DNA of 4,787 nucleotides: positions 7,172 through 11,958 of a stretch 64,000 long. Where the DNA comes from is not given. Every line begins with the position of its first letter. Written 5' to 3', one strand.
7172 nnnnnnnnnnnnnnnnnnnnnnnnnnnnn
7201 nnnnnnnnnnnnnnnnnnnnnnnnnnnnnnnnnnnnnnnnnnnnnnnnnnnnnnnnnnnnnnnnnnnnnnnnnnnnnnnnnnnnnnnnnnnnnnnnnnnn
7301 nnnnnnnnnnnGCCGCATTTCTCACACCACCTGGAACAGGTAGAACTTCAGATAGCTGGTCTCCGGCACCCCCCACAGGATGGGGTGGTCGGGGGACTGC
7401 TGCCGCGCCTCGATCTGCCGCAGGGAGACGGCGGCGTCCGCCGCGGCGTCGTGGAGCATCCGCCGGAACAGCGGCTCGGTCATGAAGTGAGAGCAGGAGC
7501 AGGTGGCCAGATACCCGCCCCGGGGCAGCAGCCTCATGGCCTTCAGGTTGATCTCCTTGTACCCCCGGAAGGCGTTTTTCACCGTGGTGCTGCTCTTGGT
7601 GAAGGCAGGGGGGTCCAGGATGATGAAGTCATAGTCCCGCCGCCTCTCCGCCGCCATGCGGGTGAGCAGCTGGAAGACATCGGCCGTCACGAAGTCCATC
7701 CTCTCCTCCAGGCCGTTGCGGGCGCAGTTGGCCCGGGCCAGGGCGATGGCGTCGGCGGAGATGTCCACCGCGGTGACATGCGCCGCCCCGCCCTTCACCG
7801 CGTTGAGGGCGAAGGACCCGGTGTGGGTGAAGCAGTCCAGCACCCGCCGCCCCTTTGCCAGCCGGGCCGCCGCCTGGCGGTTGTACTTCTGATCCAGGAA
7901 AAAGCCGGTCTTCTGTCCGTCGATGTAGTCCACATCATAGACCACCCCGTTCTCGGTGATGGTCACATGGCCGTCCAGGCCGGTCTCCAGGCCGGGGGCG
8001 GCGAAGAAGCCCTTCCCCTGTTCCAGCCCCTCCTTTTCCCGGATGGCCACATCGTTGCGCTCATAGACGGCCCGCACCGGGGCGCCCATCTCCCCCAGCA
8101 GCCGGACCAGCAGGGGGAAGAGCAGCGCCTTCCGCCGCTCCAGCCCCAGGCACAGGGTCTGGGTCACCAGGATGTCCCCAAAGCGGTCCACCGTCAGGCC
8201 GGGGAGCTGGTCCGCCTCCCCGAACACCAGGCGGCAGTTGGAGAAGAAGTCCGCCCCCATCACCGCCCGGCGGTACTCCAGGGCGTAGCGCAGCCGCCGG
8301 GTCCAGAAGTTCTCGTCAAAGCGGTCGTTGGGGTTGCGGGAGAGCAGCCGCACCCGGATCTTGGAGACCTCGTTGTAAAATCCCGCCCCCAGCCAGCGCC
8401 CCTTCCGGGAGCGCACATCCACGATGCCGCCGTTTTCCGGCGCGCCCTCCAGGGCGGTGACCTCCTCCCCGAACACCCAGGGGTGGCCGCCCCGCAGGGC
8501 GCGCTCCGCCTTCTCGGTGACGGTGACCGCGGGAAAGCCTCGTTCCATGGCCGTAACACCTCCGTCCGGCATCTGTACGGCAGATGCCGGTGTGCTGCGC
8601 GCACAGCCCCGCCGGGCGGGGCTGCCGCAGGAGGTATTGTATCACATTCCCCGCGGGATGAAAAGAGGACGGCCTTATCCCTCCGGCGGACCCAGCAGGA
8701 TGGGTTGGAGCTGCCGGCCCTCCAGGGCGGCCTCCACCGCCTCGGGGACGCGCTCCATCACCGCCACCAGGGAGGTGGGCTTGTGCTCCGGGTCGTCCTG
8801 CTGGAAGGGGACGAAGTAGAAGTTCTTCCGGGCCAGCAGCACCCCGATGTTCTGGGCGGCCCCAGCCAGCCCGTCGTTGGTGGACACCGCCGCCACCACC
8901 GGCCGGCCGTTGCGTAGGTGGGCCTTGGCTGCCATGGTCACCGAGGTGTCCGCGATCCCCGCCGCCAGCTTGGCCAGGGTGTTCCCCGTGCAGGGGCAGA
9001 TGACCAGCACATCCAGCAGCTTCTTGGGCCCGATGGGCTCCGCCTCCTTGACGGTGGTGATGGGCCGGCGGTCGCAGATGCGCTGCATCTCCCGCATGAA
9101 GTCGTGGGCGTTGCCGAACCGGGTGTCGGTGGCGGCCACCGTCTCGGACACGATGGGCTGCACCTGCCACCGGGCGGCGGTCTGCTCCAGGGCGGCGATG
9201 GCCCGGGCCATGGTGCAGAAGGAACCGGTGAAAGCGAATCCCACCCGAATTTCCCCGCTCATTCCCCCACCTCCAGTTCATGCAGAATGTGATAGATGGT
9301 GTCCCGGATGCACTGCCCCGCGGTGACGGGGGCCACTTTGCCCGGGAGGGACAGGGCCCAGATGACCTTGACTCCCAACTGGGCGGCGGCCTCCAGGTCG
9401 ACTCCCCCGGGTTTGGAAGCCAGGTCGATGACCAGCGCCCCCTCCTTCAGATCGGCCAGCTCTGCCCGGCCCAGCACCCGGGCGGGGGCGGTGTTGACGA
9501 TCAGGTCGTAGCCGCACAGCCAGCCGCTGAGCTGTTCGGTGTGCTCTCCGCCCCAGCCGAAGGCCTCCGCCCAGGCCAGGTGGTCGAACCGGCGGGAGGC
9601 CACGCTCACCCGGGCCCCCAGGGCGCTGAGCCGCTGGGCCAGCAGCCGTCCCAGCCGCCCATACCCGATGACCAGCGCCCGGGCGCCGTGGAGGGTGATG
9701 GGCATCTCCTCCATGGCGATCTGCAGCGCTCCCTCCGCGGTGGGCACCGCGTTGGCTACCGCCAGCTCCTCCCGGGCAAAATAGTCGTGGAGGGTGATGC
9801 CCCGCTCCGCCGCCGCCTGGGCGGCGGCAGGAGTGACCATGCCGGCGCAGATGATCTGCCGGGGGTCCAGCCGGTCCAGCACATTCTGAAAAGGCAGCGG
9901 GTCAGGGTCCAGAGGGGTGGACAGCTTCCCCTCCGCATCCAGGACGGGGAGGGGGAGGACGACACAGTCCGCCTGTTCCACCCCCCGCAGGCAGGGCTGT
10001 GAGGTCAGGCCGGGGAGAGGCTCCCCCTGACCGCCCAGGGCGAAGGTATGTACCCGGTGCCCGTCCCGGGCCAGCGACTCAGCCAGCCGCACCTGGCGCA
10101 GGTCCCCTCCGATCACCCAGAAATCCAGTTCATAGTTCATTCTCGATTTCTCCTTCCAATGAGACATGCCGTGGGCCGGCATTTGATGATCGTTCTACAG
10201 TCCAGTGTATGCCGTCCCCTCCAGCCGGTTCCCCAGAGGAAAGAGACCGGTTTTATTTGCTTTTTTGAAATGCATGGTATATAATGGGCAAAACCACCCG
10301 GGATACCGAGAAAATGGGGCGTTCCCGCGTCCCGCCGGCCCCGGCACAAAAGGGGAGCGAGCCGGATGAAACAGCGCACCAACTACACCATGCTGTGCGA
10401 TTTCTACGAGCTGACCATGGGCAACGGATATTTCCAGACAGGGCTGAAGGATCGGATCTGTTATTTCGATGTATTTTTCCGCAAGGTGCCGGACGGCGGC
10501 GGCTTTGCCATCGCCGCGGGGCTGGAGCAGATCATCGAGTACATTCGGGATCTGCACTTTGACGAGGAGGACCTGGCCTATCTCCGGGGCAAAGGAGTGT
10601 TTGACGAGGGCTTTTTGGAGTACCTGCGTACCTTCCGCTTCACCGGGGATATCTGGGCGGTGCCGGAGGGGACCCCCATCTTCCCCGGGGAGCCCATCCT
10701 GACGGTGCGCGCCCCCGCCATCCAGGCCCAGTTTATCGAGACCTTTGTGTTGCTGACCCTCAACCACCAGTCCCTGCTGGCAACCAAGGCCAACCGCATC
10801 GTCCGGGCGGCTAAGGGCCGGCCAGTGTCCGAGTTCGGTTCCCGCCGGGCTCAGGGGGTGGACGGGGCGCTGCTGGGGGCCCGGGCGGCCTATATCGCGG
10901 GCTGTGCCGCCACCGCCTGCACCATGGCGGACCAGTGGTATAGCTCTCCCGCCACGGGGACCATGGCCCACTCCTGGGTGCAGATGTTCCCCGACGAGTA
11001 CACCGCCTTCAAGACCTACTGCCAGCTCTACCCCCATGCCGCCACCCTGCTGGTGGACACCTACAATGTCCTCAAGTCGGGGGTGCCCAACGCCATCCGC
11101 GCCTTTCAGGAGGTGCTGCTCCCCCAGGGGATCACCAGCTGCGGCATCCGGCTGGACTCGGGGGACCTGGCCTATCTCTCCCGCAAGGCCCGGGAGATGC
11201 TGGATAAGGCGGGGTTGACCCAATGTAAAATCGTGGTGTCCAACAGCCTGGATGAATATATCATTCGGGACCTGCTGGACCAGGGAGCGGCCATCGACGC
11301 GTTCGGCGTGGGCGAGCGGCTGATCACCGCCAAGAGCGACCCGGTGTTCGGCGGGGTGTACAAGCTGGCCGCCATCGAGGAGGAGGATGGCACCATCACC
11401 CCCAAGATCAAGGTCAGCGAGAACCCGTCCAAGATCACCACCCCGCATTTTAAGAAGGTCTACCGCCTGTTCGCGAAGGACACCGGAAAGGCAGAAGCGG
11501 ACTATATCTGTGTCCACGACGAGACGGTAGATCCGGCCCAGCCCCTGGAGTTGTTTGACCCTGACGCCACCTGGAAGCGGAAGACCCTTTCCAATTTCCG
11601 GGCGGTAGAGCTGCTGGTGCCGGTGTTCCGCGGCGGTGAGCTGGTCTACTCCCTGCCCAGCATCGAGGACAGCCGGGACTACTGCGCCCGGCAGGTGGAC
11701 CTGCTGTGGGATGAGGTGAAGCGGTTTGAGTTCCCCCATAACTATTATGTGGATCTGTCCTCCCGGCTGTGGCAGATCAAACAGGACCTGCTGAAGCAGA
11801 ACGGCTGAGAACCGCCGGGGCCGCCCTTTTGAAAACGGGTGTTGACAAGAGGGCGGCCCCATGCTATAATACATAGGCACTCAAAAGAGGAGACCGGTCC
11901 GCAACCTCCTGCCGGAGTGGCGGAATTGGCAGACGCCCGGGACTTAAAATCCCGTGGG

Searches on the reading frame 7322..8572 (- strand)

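Call 12: search_protein_families(library=ncbifam, proteins=[window:7322-8572:-], max_evalue=1e-15)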
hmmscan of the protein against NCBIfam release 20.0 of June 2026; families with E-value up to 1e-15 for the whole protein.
window:7322-8572:- (416 aa): 5 families
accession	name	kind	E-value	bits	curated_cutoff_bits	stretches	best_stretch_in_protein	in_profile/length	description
NF053718.1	23SC1962Mtase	equivalog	1.2e-94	317.1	575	1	16-416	2-383/383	23S rRNA (cytosine(1962)-C(5))-methyltransferase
NF011707.0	PRK15128.1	equivalog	1.7e-93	313.6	712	1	19-415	8-395/396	23S rRNA (cytosine(1962)-C(5))-methyltransferase RlmI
NF046099.1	RSP_2647_MTase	equivalog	5.2e-80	269.2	600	1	20-414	7-390/391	RSP_2647 family RNA methyltransferase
NF033380.1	Rlm_2499C5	equivalog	9.7e-75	251.7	650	1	17-414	5-389/391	23S rRNA (cytosine(2499)-C(5))-methyltransferase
NF008748.0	PRK11783.1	equivalog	6.4e-26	90.8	466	1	202-356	503-656/704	bifunctional 23S rRNA (guanine(2069)-N(7))-methyltransferase RlmK/23S rRNA (guanine(2445)-N(2))-methyltransferase RlmL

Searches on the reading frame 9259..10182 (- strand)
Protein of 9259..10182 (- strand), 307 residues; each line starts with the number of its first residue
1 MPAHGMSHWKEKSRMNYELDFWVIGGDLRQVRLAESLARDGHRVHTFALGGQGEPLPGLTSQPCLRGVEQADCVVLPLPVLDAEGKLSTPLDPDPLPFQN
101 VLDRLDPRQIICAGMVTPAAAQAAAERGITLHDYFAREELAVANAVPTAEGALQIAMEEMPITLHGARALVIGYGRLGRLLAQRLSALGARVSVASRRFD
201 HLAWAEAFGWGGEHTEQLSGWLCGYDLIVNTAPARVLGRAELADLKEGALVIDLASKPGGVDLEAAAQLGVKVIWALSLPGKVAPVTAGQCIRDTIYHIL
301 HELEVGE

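Call 5: search_protein_families(library=ncbifam, proteins=[window:9259-10182:-], max_evalue=0.00001)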
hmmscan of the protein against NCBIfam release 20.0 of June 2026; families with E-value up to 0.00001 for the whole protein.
window:9259-10182:- (307 aa): 3 families
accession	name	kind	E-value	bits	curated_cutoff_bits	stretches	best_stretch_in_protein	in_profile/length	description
NF006162.0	PRK08306.1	equivalog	1.9e-82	276.9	261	1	18-303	4-291/297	dipicolinate synthase subunit DpsA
TIGR02853.1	spore_dpaA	equivalog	3e-65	220.3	319.65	1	22-302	5-287/287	dipicolinic acid synthetase subunit A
NF004005.0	PRK05476.2-3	equivalog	8.1e-07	28.2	275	1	144-252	186-292/418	adenosylhomocysteinase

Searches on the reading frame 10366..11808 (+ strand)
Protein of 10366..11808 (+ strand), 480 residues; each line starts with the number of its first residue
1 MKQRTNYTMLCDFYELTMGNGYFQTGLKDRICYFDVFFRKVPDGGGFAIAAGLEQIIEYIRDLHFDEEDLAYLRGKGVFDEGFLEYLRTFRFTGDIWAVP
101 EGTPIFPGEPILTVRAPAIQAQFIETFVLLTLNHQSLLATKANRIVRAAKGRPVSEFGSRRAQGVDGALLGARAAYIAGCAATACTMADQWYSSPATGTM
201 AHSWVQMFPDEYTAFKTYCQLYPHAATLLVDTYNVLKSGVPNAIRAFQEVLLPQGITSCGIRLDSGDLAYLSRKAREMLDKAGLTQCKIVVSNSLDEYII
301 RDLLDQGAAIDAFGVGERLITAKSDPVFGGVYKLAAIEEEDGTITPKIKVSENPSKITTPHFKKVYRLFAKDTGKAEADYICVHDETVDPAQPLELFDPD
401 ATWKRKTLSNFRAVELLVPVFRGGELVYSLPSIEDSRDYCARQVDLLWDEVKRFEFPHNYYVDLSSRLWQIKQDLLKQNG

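Call 12: search_protein_families(library=ncbifam, proteins=[window:10366-11808:+], max_evalue=1e-15)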
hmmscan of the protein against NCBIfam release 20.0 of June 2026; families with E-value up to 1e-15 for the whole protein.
window:10366-11808:+ (480 aa): 9 families
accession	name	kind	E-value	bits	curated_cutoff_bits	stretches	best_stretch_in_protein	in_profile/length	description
NF006695.0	PRK09243.1-2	equivalog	3.4e-208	692.1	469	1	4-478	3-474/480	nicotinate phosphoribosyltransferase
NF009131.0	PRK12484.1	equivalog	3.9e-173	576.4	330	1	5-476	4-441/455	nicotinate phosphoribosyltransferase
TIGR01513.1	NAPRTase_put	equivalog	9.1e-168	558.8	297.4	1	9-468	2-452/452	nicotinate phosphoribosyltransferase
NF006694.0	PRK09243.1-1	equivalog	2.7e-164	547.4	663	1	3-478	3-475/485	nicotinate phosphoribosyltransferase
NF006697.0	PRK09243.1-4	equivalog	9.4e-156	519.2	776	1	7-476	9-474/488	nicotinate phosphoribosyltransferase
NF006696.0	PRK09243.1-3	equivalog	1.1e-134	449.6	503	1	3-477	8-445/451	nicotinate phosphoribosyltransferase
NF006698.0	PRK09243.1-5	equivalog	9.4e-97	324.5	531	1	3-451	11-422/440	nicotinate phosphoribosyltransferase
NF006415.0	PRK08662.1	equivalog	1.7e-34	119.2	243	1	93-324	69-296/381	nicotinate phosphoribosyltransferase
NF005529.0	PRK07188.1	equivalog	1.5e-23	83.3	378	0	95-234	79-219/358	nicotinate phosphoribosyltransferase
